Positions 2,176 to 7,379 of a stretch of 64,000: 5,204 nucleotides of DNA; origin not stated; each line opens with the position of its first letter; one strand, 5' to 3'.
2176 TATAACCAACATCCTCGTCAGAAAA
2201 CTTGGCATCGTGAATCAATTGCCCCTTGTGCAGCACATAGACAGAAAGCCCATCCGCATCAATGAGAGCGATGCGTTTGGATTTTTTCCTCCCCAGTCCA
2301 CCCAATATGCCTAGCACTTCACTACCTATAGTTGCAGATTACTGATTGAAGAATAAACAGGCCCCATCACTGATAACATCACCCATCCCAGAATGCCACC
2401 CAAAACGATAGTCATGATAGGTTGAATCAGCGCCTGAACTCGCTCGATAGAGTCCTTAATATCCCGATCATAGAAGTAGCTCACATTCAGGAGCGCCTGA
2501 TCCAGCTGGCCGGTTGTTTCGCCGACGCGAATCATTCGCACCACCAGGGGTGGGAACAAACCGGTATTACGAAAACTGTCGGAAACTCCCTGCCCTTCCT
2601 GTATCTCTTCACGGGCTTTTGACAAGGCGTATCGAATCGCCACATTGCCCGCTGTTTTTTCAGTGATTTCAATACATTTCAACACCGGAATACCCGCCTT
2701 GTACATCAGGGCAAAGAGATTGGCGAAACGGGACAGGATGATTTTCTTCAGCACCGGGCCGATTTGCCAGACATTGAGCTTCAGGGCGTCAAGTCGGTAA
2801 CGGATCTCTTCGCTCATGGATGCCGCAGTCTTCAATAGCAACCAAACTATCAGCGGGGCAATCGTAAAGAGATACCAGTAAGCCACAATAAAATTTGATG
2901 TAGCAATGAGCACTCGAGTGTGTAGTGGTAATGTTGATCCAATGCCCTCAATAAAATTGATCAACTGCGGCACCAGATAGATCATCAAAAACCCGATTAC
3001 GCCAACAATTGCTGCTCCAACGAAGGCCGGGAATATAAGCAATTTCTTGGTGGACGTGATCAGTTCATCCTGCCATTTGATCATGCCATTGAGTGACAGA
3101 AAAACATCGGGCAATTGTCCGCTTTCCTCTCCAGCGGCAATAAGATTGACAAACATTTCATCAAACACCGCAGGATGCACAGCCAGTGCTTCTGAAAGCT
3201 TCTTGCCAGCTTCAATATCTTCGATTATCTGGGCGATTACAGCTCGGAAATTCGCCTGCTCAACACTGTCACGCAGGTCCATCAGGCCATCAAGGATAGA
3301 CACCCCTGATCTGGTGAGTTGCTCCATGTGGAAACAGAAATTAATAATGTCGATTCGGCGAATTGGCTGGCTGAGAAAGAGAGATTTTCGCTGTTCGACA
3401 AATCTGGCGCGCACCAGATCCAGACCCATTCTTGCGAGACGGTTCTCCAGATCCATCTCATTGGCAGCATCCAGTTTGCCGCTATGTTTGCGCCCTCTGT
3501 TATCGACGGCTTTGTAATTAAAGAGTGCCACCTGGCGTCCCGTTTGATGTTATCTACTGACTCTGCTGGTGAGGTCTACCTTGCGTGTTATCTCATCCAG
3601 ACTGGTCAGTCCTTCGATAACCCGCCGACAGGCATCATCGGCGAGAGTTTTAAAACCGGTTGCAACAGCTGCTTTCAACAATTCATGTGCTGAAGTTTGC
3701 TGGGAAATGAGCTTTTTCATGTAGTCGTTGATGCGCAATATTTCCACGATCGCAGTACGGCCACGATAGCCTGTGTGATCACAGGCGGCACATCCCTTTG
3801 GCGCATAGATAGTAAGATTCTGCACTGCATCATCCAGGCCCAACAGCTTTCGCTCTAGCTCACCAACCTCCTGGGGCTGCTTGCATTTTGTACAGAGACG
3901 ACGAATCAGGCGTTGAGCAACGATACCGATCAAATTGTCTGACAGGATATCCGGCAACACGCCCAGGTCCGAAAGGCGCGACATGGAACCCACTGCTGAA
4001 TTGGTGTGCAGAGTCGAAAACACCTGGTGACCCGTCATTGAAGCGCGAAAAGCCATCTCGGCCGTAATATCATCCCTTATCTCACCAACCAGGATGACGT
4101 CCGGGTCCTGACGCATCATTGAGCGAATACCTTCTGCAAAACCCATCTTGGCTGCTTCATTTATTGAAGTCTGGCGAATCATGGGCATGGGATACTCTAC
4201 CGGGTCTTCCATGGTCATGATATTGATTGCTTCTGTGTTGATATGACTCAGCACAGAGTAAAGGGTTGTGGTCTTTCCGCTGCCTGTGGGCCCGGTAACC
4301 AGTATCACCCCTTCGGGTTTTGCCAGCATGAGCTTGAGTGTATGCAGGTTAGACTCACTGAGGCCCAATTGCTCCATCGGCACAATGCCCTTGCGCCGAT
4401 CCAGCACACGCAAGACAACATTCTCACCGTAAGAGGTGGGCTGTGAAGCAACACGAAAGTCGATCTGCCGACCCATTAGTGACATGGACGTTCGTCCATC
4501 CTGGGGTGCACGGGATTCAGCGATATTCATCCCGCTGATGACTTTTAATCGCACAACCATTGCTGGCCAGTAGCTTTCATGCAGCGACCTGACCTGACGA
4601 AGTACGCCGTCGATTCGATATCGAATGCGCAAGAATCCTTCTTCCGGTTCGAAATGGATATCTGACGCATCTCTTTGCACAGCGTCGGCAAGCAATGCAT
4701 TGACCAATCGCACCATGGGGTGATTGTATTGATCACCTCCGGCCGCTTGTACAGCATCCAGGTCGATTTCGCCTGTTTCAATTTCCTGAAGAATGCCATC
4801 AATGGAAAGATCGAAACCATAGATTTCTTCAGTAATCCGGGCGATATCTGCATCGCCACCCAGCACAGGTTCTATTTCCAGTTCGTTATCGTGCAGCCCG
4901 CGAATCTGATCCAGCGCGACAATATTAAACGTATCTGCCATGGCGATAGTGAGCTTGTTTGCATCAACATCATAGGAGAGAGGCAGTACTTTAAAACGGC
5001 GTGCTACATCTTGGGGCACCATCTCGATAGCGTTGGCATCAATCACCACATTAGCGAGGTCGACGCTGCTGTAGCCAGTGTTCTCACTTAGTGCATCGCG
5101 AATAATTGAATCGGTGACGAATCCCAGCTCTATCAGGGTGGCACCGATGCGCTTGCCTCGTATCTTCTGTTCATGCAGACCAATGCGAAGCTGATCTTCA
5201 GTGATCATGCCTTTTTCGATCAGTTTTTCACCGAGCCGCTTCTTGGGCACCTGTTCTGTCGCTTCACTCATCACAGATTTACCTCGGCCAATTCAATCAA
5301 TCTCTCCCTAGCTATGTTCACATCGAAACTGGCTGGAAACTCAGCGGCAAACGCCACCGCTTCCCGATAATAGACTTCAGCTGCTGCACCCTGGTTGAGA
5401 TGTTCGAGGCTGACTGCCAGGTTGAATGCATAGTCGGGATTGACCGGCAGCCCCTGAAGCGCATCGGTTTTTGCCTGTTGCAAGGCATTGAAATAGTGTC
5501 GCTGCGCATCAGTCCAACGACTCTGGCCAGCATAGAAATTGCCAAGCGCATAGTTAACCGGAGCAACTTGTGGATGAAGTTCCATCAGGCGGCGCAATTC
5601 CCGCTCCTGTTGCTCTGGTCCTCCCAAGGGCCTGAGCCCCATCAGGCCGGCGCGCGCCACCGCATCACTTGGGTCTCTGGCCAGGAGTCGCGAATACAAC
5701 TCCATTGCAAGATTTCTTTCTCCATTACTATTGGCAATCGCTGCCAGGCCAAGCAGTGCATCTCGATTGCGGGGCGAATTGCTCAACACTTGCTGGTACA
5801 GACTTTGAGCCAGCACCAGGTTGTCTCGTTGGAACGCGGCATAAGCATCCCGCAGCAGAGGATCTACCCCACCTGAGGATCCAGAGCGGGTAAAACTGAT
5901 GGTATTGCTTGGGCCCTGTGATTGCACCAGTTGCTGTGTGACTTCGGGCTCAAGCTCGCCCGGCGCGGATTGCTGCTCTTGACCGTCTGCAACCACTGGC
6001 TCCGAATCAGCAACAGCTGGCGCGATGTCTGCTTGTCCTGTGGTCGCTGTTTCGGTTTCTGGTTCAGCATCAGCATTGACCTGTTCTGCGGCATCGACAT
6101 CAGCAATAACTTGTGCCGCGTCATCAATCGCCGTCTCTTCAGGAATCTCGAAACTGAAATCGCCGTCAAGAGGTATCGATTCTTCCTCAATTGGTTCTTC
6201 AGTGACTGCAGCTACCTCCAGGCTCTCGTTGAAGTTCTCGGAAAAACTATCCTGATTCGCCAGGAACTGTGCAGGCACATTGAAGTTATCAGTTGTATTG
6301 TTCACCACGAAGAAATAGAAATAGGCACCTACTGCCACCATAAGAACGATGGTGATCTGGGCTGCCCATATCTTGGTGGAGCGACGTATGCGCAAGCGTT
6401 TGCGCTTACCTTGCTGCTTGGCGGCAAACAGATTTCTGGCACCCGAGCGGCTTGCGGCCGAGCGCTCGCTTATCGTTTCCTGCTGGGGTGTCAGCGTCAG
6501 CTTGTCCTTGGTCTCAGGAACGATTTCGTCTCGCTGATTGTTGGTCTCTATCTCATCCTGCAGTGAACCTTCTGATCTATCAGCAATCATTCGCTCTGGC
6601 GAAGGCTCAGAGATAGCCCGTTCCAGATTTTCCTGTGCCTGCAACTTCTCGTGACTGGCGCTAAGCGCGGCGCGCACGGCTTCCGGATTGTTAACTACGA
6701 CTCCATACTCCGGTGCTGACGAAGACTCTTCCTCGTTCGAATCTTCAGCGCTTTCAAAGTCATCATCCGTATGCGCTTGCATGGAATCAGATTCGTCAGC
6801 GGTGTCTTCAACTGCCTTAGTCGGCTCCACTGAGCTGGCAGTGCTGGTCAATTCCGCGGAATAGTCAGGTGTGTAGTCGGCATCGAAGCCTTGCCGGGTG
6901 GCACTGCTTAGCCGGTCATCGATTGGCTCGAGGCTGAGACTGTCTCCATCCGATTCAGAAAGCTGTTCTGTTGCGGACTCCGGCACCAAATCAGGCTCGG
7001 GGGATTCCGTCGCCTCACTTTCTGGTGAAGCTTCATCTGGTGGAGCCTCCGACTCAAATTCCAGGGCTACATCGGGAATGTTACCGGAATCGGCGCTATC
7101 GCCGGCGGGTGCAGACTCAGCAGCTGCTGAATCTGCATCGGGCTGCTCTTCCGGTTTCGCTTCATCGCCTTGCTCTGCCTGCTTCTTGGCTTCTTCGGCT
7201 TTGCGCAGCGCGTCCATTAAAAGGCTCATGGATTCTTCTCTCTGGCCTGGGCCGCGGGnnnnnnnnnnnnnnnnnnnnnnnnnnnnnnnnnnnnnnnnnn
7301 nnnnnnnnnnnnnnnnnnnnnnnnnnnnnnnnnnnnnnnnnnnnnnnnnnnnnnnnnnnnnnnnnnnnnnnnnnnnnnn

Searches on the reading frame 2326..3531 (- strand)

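Call 8: search_protein_families(library=pfam, proteins=[window:2326-3531:-], max_evalue=0.001)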
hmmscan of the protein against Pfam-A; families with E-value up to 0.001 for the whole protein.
window:2326-3531:- (401 aa): 1 family
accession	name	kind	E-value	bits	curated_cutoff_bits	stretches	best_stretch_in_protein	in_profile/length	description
PF00482.28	T2SSF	-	1.6e-50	170.7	25.2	2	269-391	1-125/125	Type II secretion system (T2SS), protein F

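Call 22: search_protein_families(library=ncbifam, proteins=[window:2326-3531:-], max_evalue=0.001)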
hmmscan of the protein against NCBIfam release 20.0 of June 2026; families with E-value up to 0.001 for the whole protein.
window:2326-3531:- (401 aa): 6 families
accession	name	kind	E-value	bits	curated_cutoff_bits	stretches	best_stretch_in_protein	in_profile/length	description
TIGR02120.1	GspF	equivalog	9.5e-87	291.8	424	1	4-393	1-395/401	type II secretion system inner membrane protein GspF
NF052607.1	T4PiliAsmPilCThrm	equivalog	3.9e-72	243.6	700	1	1-399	1-404/406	type IV pilus assembly protein PilC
NF052606.1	T4PiliAsmPilCMyx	equivalog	4.9e-72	243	700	1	2-399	20-418/419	type IV pilus assembly protein PilC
NF047826.1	T3SSXpsF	equivalog_domain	2.7e-59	201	650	1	1-394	1-399/405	type II secretion system protein XpsF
NF007861.0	PRK10573.1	equivalog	1.3e-56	192.4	401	1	2-393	5-392/401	protein transport protein HofC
NF041012.2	T4P_ComGB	equivalog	1.9e-33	116.2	240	1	64-396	5-331/332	competence type IV pilus assembly protein ComGB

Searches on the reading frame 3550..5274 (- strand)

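Call 8: search_protein_families(library=pfam, proteins=[window:3550-5274:-], max_evalue=0.001)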
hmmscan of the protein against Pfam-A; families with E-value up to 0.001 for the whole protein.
window:3550-5274:- (574 aa): 5 families
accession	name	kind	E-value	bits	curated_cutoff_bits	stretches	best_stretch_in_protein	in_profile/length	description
PF00437.27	T2SSE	-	3.9e-126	421.1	24.9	1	184-564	5-370/370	Type II/IV secretion system protein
PF05157.20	MshEN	-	2.3e-14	53.6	23.1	1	67-156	2-88/90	MshEN domain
PF25199.1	nSTAND_NTPase5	-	0.00057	20.2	34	0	319-358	39-79/145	Novel STAND NTPase 5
PF13191.12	AAA_16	-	0.00095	20.1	32.6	0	320-349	24-52/167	AAA ATPase domain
PF13401.12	AAA_22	-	0.00099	19.9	27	0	320-350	4-37/130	AAA domain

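Call 10: search_protein_families(library=ncbifam, proteins=[window:3550-5274:-], max_evalue=0.1)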
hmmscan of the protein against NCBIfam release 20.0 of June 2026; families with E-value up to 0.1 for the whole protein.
window:3550-5274:- (574 aa): 41 families (the best 25 are shown)
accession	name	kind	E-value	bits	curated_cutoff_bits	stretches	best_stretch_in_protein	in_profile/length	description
TIGR02538.1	type_IV_pilB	equivalog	1.2e-157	526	675.65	1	14-565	2-561/564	type IV-A pilus assembly ATPase PilB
TIGR02533.1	type_II_gspE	equivalog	3e-154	514.3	630.25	1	84-564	2-484/486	type II secretion system ATPase GspE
NF053534.1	T4PilAsmATPsTfpB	equivalog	2.6e-132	442.2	850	1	59-566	69-582/584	type IV pilus assembly ATPase TfpB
NF007755.0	PRK10436.1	equivalog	4.1e-125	418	617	1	89-566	12-459/465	type II secretion system protein GspE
NF041000.1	ATPase_ComGA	equivalog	9e-75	251.1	300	1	193-458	2-266/267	competence type IV pilus ATPase ComGA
TIGR01420.1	pilT_fam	subfamily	5.2e-53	180.5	319.1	1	192-460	3-271/343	PilT/PilU family type 4a pilus ATPase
TIGR02525.1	plasmid_TraJ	equivalog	9.3e-23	80.8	368.3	1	286-435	120-270/372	plasmid transfer ATPase TraJ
TIGR02524.1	dot_icm_DotB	equivalog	1.4e-19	70.6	463.3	1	316-435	129-257/358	Dot/Icm type IV secretion system ATPase DotB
NF058587.1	archaellum_moto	equivalog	1.6e-19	70.1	550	1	319-435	273-394/527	archaellum flagellar ATPase motor FlaI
NF053729.1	c-di-GMP_motif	domain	3.4e-17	62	38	1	13-64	1-52/53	cyclic di-GMP-binding domain-containing protein, MshE-related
NF008411.1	PRK11234.1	equivalog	4.4e-14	51.8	1170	1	11-124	481-591/723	cyclic di-3',5'-guanylate-activated glycosyltransferase NfrB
TIGR02782.1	TrbB_P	equivalog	1.7e-13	50.6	304.55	1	323-437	138-255/303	P-type conjugative transfer ATPase TrbB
TIGR03819.1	heli_sec_ATPase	hypoth_equivalog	2.8e-13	49.8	373.15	1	238-441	98-304/340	TadA family conjugal transfer-associated ATPase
NF012033.0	PRK15489.1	equivalog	5.4e-13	48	537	1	10-131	489-608/703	glycosyl transferase family protein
TIGR02788.1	VirB11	equivalog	1.7e-12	47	249.95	1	323-437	146-265/308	P-type DNA transfer ATPase VirB11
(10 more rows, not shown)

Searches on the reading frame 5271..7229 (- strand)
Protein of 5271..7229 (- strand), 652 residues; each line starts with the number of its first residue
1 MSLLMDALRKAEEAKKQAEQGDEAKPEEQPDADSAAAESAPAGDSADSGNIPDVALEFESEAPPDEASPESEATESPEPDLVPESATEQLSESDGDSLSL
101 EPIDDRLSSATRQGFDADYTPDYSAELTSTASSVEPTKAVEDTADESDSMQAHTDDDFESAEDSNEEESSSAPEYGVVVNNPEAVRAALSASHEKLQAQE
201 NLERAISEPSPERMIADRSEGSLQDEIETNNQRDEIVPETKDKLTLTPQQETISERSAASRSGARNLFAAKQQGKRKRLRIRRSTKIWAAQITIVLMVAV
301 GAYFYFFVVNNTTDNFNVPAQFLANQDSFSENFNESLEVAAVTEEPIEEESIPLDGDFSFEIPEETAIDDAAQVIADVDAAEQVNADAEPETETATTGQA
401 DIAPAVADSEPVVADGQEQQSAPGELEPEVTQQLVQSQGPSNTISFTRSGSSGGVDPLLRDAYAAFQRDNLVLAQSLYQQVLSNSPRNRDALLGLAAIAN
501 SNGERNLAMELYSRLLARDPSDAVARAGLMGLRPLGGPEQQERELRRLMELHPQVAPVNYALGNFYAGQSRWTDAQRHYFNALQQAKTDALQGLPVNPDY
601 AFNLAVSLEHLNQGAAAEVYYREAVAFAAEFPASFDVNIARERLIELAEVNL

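Call 8: search_protein_families(library=pfam, proteins=[window:5271-7229:-], max_evalue=0.001)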
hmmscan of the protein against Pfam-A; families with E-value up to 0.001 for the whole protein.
window:5271-7229:- (652 aa): 4 families
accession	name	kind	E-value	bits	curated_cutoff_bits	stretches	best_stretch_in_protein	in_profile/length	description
PF13432.12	TPR_16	-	5.8e-07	30.3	32.7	1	462-523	4-65/65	Tetratricopeptide repeat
PF13431.12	TPR_17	-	2.8e-06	27.6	24.4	0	546-576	3-33/34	Tetratricopeptide repeat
PF00515.34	TPR_1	-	3.4e-06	27.1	27.8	0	490-522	2-34/34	Tetratricopeptide repeat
PF14559.12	TPR_19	-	4.2e-06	27.4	25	1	466-526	2-62/68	Tetratricopeptide repeat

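Call 22: search_protein_families(library=ncbifam, proteins=[window:5271-7229:-], max_evalue=0.001)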
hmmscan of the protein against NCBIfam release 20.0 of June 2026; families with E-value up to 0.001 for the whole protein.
window:5271-7229:- (652 aa): 9 families
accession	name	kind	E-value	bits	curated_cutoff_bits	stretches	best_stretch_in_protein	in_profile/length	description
TIGR02917.1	PEP_TPR_lipo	equivalog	1.1e-08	33.5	312.2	1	464-528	508-572/899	XrtA/PEP-CTERM system TPR-repeat protein PrsT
TIGR00540.1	TPR_hemY_coli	hypoth_equivalog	1.7e-08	33.7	142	1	483-624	254-385/385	heme biosynthesis-associated TPR protein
TIGR02795.1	tol_pal_ybgF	equivalog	5.6e-07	30.2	90.1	0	557-643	40-118/119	tol-pal system protein YbgF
NF008520.0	PRK11447.1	equivalog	2.1e-06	25.9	858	1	460-624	356-521/1157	cellulose synthase complex outer membrane protein BcsC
NF033758.1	gliding_GltE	equivalog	3.2e-06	26.4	225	1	474-531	105-162/411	adventurous gliding motility TPR repeat lipoprotein GltE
NF033920.0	C39_PA2778_fam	equivalog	2e-05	24.1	150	0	536-627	170-253/255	PA2778 family cysteine peptidase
TIGR03939.1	PGA_TPR_OMP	equivalog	3.6e-05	22.2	366.65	1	473-522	104-153/800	poly-beta-1,6 N-acetyl-D-glucosamine export porin PgaA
NF040959.1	MamA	equivalog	0.00025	20.6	200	0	476-582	58-165/204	magnetosome protein MamA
TIGR02552.1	LcrH_SycD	equivalog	0.00027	20.7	104.8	0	460-524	23-87/136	SycD/LcrH family type III secretion system chaperone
